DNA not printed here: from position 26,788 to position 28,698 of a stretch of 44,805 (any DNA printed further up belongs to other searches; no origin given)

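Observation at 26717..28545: Acyl carrier protein plus FkbH-like loader inside a phage nucleotide operon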

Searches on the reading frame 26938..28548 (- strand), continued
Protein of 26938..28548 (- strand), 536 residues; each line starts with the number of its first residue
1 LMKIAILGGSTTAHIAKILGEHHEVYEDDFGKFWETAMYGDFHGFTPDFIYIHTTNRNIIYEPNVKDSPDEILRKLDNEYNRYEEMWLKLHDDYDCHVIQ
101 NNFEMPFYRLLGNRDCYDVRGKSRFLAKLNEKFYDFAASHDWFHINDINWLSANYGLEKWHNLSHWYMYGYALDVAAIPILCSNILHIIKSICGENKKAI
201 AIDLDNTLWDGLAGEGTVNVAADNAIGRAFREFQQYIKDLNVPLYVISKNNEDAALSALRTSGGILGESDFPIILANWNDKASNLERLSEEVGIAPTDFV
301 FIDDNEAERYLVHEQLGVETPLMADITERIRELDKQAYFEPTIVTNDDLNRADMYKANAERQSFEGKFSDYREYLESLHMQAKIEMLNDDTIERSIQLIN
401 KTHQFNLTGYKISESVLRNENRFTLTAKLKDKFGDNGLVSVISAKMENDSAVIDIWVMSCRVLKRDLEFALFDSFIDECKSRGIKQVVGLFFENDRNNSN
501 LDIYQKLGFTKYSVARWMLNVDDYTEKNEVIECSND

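Call 31: search_protein_families(library=pfam, proteins=[L002:5453-6157:+, L002:6154-6663:+, L002:6668-7624:+, L002:7609-8001:+, L002:9185-9829:+, L002:9702-10460:+, L002:10457-11161:+, L002:11155-11883:+, L002:11880-13196:+, L002:13193-14038:+], max_evalue=0.01)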
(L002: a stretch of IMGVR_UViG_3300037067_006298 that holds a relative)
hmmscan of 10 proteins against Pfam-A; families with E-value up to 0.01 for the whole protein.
L002:5453-6157:+ (234 aa): 4 families
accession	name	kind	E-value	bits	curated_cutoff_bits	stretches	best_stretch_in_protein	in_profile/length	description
PF13561.12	adh_short_C2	-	7e-36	124.4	27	1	13-229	3-231/236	Enoyl-(Acyl carrier protein) reductase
PF00106.31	adh_short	-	6.9e-34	117.5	26.6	1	5-185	1-191/195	short chain dehydrogenase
PF23441.1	SDR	-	2.4e-06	27.6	27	0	97-181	117-199/258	SDR-like rossmann domain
PF08659.16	KR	-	0.00021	21.7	22.6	1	6-154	2-160/180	KR domain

L002:6154-6663:+ (169 aa): 1 family
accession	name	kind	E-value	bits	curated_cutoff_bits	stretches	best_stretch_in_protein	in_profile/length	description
PF09643.15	YopX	-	2.8e-16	60.1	22.4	1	84-169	42-128/128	YopX protein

L002:6668-7624:+ (318 aa): 2 families
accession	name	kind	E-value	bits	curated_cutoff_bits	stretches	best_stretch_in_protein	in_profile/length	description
PF08541.16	ACP_syn_III_C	-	1.8e-28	99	26.6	1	228-316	1-89/90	3-Oxoacyl-[acyl-carrier-protein (ACP)] synthase III C terminal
PF08545.16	ACP_syn_III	-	1.2e-13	51.1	24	1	112-189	1-78/80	3-Oxoacyl-[acyl-carrier-protein (ACP)] synthase III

L002:7609-8001:+ (130 aa): 2 families
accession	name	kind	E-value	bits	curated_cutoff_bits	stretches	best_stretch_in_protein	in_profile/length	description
PF01575.25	MaoC_dehydratas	-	1.3e-12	47.8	27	1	14-106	10-112/123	MaoC like domain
PF03061.28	4HBT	-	0.0053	17.5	20.6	1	67-96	28-57/79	Thioesterase superfamily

L002:9185-9829:+ (214 aa): 1 family
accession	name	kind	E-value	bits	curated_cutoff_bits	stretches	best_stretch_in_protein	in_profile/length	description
PF01041.23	DegT_DnrJ_EryC1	-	1.1e-16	61.5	19.8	2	8-71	26-90/360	DegT/DnrJ/EryC1/StrS aminotransferase family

L002:9702-10460:+ (252 aa): 2 families
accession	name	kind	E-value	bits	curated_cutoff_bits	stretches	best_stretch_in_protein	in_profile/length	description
PF00132.30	Hexapep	-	2.1e-09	37.1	27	2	154-184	3-33/36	Bacterial transferase hexapeptide (six repeats)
PF14602.12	Hexapep_2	-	6.4e-05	23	27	1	195-227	3-33/34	Hexapeptide repeat of succinyl-transferase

L002:10457-11161:+ (234 aa): 0 families

L002:11155-11883:+ (242 aa): 1 family
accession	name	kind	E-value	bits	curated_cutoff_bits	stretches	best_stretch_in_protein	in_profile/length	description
PF01555.25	N6_N4_Mtase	-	2.8e-11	44.3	26.7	1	49-224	105-217/221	DNA methylase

L002:11880-13196:+ (438 aa): 3 families
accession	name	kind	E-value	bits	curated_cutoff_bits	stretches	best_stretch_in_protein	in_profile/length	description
PF13578.12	Methyltransf_24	-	5.4e-16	59.8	26.3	1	43-152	1-105/105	Methyltransferase domain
PF04989.18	RMNT_CmcI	-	7.9e-09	36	23.2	1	53-152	51-148/206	Rhamnosyl O-methyltransferase/CmcI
PF00535.33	Glycos_transf_2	-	2.3e-08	34.6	23.3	1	210-271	2-60/168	Glycosyl transferase family 2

L002:13193-14038:+ (281 aa): 1 family
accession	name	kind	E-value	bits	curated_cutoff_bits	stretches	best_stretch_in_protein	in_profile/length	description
PF01507.26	PAPS_reduct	-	3.7e-21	76.4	22.5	1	23-203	2-173/175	Phosphoadenosine phosphosulfate reductase domain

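Call 57: find_encoding_contigs(protein=P0067, flank=7000, max_places=2)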
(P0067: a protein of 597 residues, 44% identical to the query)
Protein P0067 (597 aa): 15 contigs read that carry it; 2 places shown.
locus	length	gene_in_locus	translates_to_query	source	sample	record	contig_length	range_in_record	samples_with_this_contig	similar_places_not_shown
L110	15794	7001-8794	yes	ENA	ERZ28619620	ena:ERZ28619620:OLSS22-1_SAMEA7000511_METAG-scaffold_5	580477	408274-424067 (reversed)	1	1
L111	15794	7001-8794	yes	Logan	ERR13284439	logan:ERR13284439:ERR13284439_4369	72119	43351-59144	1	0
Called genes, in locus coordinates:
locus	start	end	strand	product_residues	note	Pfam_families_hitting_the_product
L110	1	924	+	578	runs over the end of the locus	PF02776:TPP_enzyme_N, PF00205:TPP_enzyme_M, PF02775:TPP_enzyme_C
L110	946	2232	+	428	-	PF00890:FAD_binding_2 (weak), PF01494:FAD_binding_3 (weak), PF01593:Amino_oxidase, PF01946:Thi4 (faint), PF03486:HI0933_like (weak), PF07992:Pyr_redox_2 (faint), PF12831:FAD_oxidored (faint), PF13450:NAD_binding_8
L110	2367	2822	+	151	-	PF01957:NfeD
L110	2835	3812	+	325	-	PF01145:Band_7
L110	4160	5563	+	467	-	PF03062:MBOAT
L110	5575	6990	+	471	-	PF14286:DHHW, PF16822:ALGX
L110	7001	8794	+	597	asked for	PF21211:FkbH_N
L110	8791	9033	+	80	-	-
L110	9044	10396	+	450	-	PF01938:TRAM, PF05958:tRNA_U5-meth_tr, PF03602:Cons_hypoth95 (weak), PF05175:MTS, PF09445:Methyltransf_15 (weak), PF13649:Methyltransf_25, PF13847:Methyltransf_31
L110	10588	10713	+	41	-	-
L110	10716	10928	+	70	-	PF02604:PhdYeFM_antitox (weak)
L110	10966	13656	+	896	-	PF12161:HsdM_N, PF02384:N6_Mtase, PF07669:Eco57I (weak)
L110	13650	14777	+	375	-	PF01420:Methylase_S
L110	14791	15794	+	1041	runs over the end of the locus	PF04313:HSDR_N, PF04851:ResIII, PF18766:SWI2_SNF2, PF22679:T1R_D3-like, PF11867:T1RH-like_C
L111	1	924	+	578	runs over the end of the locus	PF02776:TPP_enzyme_N, PF00205:TPP_enzyme_M, PF02775:TPP_enzyme_C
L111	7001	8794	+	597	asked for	PF21211:FkbH_N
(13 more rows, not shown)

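Call 59: find_related_loci(query=window:26938-28545:-, collection=genome_contigs, flank=10000)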
Query window:26938-28545:- (535 aa) in genome_contigs; peptide patterns used: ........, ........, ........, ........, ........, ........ (x = any residue, [..] = any of these).
184 stretches matched a pattern; 161 encode a relative of the query (tblastn E <= 1e-3); the best 80 are kept; 80 distinct loci.
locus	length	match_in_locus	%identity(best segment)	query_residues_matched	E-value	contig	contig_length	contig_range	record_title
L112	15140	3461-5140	43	2-535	1e-147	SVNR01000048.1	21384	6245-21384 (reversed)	MAG: Ruminococcus sp. isolate SIG544 NODE_46468_length_21384_cov_2.561415, whole genome shotgun sequence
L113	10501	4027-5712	43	2-533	6e-145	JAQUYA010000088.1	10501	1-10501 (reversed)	MAG: Lachnospiraceae bacterium isolate STD2_226 NODE_24953_length_10501_cov_7.973106_Sandtown_D2, whole genome shotgun s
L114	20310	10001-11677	42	2-535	4e-141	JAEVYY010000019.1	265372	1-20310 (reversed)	MAG: Bacillota bacterium isolate OH_PBB_150 k127_1119154, whole genome shotgun sequence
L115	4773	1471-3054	43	2-510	4e-142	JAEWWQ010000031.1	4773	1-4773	MAG: Bacillota bacterium isolate OH_SFB_104 k127_463760, whole genome shotgun sequence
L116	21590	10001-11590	43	2-512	5e-139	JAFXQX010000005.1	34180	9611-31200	MAG: Lachnospiraceae bacterium isolate RGIG6664 Sheep_Rumen-1__c170825, whole genome shotgun sequence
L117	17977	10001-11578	40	2-508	4e-115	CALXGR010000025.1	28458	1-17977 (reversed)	MAG: uncultured Clostridia bacterium isolate BRZ_BM__bin65 genome assembly, contig: BRZ_BM__NODE_2337_length_28458_cov_4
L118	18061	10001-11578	39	2-508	7e-115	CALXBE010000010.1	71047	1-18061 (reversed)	MAG: uncultured Gemmiger sp. isolate BRZ_GD__bin34 genome assembly, contig: BRZ_GD__NODE_668_length_71047_cov_8.486445,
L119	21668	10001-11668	37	2-532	7e-108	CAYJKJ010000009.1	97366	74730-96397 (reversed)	MAG TPA_asm: uncultured Faecalibacterium sp. isolate ERP123703_co5_180 genome assembly, contig: NODE_60_length_97366_cov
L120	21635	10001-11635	32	1-520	3e-90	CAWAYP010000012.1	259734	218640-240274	MAG: uncultured Verrucomicrobiae bacterium isolate MFD05580.bin.1.99 genome assembly, contig: contig_47750, whole genome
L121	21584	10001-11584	32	2-508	3e-85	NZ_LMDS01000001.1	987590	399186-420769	Rhizobacter sp. Root404 contig_1, whole genome shotgun sequence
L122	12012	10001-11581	34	1-508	8e-85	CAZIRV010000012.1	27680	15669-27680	MAG TPA_asm: uncultured Planctomycetales bacterium isolate SRP128015_co1_466 genome assembly, contig: NODE_2034_length_2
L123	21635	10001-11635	33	1-526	1e-82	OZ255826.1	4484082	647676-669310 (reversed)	MAG: Edaphobacter sp. isolate ade6558b-797b-4b21-8e1a-9b780b73e61b genome assembly, chromosome: 1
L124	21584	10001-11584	32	1-508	1e-81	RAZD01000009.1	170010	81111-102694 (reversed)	Bacterium C-53 strain C-53 Scaffold9_1, whole genome shotgun sequence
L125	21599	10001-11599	32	2-512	8e-78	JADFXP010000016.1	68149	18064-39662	MAG: Candidatus Magnetobacteriaceae bacterium nDJH14bin9 nDJH14_bin9_NODE_16_length_68149_cov_13.889124, whole genome sh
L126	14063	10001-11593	31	1-509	5e-77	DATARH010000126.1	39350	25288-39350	MAG TPA_asm: Stellaceae bacterium isolate SMAG_U5488 k141_1442256, whole genome shotgun sequence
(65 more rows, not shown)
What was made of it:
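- On Dlt-like MBOAT-dependent surface-polymer acylation (MBOAT-DHHW-FkbH-ACP): Whether the host supplies them is unknown (call 59).
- The host is unknown, so the presence of a host MBOAT system cannot be confirmed (call 59).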

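Call 66: search_protein_families(library=pfam, proteins=[L002:156-1085:+, L002:1000-1410:+, L002:1772-2218:+, L002:2732-3433:+, L002:3430-4017:+, L002:3960-4652:+, L002:4649-5269:+, L002:14035-16257:+, L005:10041-10634:+], max_evalue=0.01)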
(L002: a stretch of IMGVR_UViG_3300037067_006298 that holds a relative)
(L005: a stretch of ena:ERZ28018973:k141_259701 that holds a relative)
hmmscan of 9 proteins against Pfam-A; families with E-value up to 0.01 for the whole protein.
L002:156-1085:+ (309 aa): 0 families

L002:1000-1410:+ (136 aa): 0 families

L002:1772-2218:+ (148 aa): 0 families

L002:2732-3433:+ (233 aa): 0 families

L002:3430-4017:+ (195 aa): 0 families

L002:3960-4652:+ (230 aa): 0 families

L002:4649-5269:+ (206 aa): 0 families

L002:14035-16257:+ (740 aa): 0 families

L005:10041-10634:+ (197 aa): 0 families

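Call 71: predict_structure(alignment_id=A4)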
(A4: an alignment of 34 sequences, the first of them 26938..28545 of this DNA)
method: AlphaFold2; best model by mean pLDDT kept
length: 535 residues; sequences in the alignment: 34
mean_pLDDT: 81.6   pTM: 0.63
mean pLDDT of the five models: 81.6, 81.6, 81.3, 80.6, 80.4
residues with pLDDT >= 90: 171; 70-90: 267; 50-70: 80; < 50: 17
segments of 3 or more residues with pLDDT < 50: 165-171, 405-408
pLDDT, mean of each block of 10 residues (from residue 1): 84 88 87 87 90 84 90 96 95 93 64 77 89 94 86 59 48 73 89 85 78 58 81 87 88 80 83 88 91 87 91 92 83 79 70 67 63 76 88 80 54 84 85 67 92 80 79 94 91 70 87 88 88 69
secondary structure, 60 per line:
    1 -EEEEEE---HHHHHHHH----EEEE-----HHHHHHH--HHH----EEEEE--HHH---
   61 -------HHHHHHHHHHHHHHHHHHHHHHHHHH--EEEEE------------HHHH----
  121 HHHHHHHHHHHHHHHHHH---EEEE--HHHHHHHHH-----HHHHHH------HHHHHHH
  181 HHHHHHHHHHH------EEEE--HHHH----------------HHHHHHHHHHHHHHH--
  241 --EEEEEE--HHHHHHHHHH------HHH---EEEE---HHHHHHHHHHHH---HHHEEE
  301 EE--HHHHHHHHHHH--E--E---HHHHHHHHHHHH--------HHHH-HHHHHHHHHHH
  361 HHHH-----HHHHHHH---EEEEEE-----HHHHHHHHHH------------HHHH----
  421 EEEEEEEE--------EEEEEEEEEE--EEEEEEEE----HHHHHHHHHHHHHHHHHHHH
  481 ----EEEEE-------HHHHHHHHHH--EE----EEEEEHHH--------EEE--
elements in order: E2-7 H11-18 E23-26 H32-38 E48-52 H68-93 E96-100 H113-116 H121-138 E142-145 H148-156 H162-167 H174-191 E198-201 H204-207 H224-238 E243-248 H251-260 E273-276 H280-291 E298-302 H305-315 H325-336 H345-348 H350-364 H370-376 E380-385 H391-400 H413-416 E421-428 E437-446 E449-456 H461-480 E485-489 H497-506 E515-519 E531-533
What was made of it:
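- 26938..28545 (-): FkbH-type loader, 535 aa. Domains: FkbH_N (about residues 1-190), HAD-IIIC phosphatase (about 197-340) and a GNAT-fold acyl-transfer domain (about 370-535). Key codons: Asp202 (27940-27942), Asp204 (27934-27936), Lys280 (27706-27708), Asp302/303 (27637-27642), Cys459 (27169-27171). The AF2 model has pLDDT 81.6 (call 71).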
